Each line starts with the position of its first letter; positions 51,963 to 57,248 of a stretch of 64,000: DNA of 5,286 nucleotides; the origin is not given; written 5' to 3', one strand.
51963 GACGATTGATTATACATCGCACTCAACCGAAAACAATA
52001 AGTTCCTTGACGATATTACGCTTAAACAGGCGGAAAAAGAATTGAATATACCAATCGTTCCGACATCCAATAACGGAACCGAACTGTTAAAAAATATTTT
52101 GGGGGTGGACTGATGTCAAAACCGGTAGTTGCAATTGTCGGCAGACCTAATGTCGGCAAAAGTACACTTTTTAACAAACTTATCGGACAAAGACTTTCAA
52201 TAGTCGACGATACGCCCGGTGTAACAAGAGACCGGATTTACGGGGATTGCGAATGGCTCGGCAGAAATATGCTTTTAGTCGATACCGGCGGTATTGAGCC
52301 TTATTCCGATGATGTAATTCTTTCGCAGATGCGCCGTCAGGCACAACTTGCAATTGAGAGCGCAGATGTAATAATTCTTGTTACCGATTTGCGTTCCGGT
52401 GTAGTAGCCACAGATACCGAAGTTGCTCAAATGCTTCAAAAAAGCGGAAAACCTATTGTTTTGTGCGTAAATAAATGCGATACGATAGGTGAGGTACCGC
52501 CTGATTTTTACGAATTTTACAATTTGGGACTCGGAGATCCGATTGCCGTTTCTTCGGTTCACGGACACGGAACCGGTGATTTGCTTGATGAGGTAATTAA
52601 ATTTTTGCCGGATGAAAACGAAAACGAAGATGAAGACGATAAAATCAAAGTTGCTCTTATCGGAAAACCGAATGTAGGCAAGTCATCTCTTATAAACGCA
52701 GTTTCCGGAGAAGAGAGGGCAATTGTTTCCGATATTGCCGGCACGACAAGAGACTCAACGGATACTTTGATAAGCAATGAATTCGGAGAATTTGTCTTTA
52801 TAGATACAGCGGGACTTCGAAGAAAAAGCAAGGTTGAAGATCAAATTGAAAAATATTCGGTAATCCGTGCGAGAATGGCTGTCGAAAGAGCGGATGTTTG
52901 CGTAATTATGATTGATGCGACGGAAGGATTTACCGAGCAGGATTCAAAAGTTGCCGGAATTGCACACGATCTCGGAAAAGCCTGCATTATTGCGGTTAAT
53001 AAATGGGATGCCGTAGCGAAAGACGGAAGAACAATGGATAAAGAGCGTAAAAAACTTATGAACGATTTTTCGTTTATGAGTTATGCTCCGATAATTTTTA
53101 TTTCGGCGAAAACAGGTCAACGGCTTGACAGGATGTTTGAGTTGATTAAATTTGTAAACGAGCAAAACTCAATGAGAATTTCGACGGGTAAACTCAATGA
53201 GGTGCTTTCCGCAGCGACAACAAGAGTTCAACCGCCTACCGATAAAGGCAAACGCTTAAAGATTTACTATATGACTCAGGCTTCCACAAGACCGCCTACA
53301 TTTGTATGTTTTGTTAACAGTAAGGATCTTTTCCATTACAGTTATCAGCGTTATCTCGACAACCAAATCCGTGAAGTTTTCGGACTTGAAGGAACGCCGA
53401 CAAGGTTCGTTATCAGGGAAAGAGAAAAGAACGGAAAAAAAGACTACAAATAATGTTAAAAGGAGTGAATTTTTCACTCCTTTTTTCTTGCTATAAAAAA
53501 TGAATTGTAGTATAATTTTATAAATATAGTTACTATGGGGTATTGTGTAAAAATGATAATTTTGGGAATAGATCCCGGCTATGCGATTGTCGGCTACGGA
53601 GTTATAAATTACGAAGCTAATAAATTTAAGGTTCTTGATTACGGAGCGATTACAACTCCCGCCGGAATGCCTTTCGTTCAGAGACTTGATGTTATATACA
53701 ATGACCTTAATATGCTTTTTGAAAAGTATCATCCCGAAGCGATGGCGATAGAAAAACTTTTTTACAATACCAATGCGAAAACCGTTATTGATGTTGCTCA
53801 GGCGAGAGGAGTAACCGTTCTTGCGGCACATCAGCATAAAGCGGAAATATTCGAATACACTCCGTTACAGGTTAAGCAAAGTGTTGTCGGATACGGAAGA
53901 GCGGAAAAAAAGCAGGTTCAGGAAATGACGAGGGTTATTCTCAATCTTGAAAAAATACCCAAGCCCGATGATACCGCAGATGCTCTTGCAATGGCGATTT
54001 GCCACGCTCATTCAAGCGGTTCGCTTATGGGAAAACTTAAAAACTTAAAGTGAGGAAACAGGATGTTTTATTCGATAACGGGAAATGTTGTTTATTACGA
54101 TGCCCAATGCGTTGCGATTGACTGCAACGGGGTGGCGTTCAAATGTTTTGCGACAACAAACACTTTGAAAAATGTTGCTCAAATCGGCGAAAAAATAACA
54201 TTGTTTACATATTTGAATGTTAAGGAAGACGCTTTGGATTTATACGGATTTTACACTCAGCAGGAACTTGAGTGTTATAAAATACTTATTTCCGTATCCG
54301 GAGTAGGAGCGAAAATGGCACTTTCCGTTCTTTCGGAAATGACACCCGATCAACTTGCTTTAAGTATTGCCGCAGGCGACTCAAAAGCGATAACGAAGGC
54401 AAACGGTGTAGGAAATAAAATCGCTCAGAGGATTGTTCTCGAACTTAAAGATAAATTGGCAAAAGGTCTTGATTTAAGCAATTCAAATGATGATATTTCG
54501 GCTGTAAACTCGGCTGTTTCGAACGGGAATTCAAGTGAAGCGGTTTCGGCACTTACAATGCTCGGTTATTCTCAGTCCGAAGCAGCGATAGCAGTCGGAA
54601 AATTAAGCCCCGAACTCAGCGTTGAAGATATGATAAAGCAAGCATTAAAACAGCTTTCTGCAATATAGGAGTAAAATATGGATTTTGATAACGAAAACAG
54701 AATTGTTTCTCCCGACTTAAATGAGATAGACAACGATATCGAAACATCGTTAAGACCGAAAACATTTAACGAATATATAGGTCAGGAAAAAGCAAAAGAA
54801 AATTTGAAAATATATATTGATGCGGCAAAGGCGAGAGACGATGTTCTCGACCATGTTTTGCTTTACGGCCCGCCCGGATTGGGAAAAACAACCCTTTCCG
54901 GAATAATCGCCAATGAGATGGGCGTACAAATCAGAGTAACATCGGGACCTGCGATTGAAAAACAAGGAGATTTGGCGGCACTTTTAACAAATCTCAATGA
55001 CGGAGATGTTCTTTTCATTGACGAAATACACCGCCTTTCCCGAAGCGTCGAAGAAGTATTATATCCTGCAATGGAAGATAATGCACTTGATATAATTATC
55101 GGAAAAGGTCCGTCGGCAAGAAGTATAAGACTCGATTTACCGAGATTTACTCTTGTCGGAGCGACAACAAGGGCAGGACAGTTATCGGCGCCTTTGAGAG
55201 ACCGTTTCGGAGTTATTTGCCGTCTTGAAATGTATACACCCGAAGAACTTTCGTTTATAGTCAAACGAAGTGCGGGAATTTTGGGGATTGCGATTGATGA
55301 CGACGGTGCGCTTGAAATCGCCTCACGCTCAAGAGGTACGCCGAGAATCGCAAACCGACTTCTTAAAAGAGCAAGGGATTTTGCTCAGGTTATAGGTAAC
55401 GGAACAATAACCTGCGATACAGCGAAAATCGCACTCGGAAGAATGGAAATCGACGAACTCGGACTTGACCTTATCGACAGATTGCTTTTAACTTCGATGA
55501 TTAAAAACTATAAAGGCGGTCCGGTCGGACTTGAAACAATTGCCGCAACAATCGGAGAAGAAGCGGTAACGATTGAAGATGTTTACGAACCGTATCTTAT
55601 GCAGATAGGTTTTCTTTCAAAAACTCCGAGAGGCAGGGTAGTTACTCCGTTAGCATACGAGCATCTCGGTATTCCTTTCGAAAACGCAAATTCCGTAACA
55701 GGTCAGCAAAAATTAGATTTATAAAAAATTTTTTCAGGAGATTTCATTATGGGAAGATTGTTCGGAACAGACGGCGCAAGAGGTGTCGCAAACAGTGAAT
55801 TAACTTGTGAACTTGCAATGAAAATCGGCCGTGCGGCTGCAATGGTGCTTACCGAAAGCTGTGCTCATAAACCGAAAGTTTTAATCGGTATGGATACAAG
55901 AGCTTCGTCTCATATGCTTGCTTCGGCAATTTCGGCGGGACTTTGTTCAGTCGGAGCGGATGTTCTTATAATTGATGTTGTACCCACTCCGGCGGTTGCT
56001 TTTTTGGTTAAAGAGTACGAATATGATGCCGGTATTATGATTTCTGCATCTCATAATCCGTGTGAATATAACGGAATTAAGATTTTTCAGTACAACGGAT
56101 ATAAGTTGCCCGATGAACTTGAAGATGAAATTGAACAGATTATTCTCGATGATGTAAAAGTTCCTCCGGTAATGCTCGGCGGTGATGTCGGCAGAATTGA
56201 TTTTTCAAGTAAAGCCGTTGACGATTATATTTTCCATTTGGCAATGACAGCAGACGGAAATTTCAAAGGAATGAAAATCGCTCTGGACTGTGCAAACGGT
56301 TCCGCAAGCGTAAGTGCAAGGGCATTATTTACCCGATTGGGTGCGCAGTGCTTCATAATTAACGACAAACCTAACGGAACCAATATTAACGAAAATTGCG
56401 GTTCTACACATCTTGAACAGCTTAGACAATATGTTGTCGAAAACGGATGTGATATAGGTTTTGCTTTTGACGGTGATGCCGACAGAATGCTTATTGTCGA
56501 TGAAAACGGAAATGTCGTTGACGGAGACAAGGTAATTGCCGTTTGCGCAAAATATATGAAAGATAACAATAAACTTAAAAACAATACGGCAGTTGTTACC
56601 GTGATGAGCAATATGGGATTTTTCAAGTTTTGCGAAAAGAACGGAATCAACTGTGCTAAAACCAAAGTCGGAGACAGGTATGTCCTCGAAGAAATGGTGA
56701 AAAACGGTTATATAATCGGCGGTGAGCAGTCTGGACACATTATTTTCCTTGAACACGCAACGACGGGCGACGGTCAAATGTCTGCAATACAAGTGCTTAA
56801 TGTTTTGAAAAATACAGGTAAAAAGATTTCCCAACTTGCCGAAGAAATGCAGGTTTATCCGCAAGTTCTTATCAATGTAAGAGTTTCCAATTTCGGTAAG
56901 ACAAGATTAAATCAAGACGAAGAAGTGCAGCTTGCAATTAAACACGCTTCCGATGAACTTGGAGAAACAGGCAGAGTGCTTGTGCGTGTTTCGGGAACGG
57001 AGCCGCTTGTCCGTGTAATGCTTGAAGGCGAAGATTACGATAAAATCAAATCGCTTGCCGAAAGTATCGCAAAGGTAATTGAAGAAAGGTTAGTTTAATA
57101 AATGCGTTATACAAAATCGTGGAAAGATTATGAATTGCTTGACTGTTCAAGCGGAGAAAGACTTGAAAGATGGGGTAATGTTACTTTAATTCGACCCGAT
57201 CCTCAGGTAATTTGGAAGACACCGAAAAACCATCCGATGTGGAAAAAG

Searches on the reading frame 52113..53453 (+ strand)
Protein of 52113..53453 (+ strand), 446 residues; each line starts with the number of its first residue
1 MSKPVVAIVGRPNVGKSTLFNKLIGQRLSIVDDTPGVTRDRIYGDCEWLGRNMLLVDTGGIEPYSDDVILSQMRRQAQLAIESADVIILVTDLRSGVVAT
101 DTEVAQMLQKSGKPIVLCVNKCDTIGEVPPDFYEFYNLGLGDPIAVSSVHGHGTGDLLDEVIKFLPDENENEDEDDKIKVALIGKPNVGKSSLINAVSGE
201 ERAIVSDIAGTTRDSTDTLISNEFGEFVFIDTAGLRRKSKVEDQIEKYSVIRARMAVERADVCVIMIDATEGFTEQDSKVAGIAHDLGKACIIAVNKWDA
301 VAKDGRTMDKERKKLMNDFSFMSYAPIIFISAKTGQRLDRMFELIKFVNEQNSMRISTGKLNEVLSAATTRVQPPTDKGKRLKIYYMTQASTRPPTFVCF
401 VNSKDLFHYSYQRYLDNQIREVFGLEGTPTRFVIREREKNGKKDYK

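Call 102: search_protein_families(library=pfam, proteins=[window:52113-53453:+], max_evalue=0.00001)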
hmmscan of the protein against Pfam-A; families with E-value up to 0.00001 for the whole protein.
window:52113-53453:+ (446 aa): 10 families
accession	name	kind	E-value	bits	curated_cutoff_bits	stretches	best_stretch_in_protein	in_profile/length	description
PF01926.29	MMR_HSR1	-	2.9e-60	201.8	21.9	2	6-121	2-113/113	50S ribosome-binding GTPase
PF14714.11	KH_dom-like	-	6.5e-35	119.7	27.3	1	355-435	1-81/81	KH-domain-like of EngA bacterial GTPase enzymes, C-terminal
PF02421.24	FeoB_N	-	4.2e-30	104.8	27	2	179-343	2-154/156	Ferrous iron transport protein B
PF00009.33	GTP_EFTU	-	8.9e-27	94.3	26.5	2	255-345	88-182/188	Elongation factor Tu GTP binding domain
PF04548.22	AIG1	-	2.2e-13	50.5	27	1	7-110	4-109/212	AIG1 family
PF00350.29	Dynamin_N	-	5.2e-13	49.8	27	0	6-35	1-30/168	Dynamin family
PF03193.22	RsgA_GTPase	-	8.3e-11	42.4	30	0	179-236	108-169/174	RsgA GTPase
PF00071.28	Ras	-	6.9e-09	35.9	21.6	0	179-345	1-156/162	Ras family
PF08477.19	Roc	-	3.7e-08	34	27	0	179-242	1-73/119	Ras of Complex, Roc, domain of DAPkinase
PF00005.33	ABC_tran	-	4.4e-06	27.8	25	0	179-252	13-80/137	ABC transporter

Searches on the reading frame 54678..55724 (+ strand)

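Call 102: search_protein_families(library=pfam, proteins=[window:54678-55724:+], max_evalue=0.00001)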
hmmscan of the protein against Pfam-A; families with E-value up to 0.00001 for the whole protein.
window:54678-55724:+ (348 aa): 6 families
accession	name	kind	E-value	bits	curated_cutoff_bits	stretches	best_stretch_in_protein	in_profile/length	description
PF05496.18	RuvB_N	-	5e-82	273.8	27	1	25-183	1-159/159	Holliday junction DNA helicase RuvB P-loop domain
PF17864.7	AAA_lid_4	-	1.7e-30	105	27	1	186-259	1-74/74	RuvB AAA lid domain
PF05491.19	RuvB_C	-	3.2e-23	81.9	24.7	1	260-330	1-71/72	RuvB C-terminal winged helix domain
PF00004.35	AAA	-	5.2e-20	72.7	21.2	1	60-183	1-129/131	ATPase family associated with various cellular activities (AAA)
PF07728.20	AAA_5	-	1.4e-10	41.8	22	1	59-177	1-139/139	AAA domain (dynein-related subfamily)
PF01078.27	Mg_chelatase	-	3.1e-06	27.2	20.3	0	30-75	2-40/207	Magnesium chelatase, subunit ChlI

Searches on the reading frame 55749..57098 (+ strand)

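Call 102: search_protein_families(library=pfam, proteins=[window:55749-57098:+], max_evalue=0.00001)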
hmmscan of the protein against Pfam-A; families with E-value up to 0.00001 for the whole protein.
window:55749-57098:+ (449 aa): 4 families
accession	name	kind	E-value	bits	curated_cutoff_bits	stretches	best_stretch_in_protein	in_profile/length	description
PF02878.22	PGM_PMM_I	-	1.4e-46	158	22.5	1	3-133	2-132/138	Phosphoglucomutase/phosphomannomutase, alpha/beta/alpha domain I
PF02880.22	PGM_PMM_III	-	3e-39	134.1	20.7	1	258-369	1-114/115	Phosphoglucomutase/phosphomannomutase, alpha/beta/alpha domain III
PF00408.26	PGM_PMM_IV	-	1.8e-17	63.6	23.1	1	374-442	1-67/68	Phosphoglucomutase/phosphomannomutase, C-terminal domain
PF02879.22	PGM_PMM_II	-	1.9e-16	60.9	29.3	1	159-254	2-103/103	Phosphoglucomutase/phosphomannomutase, alpha/beta/alpha domain II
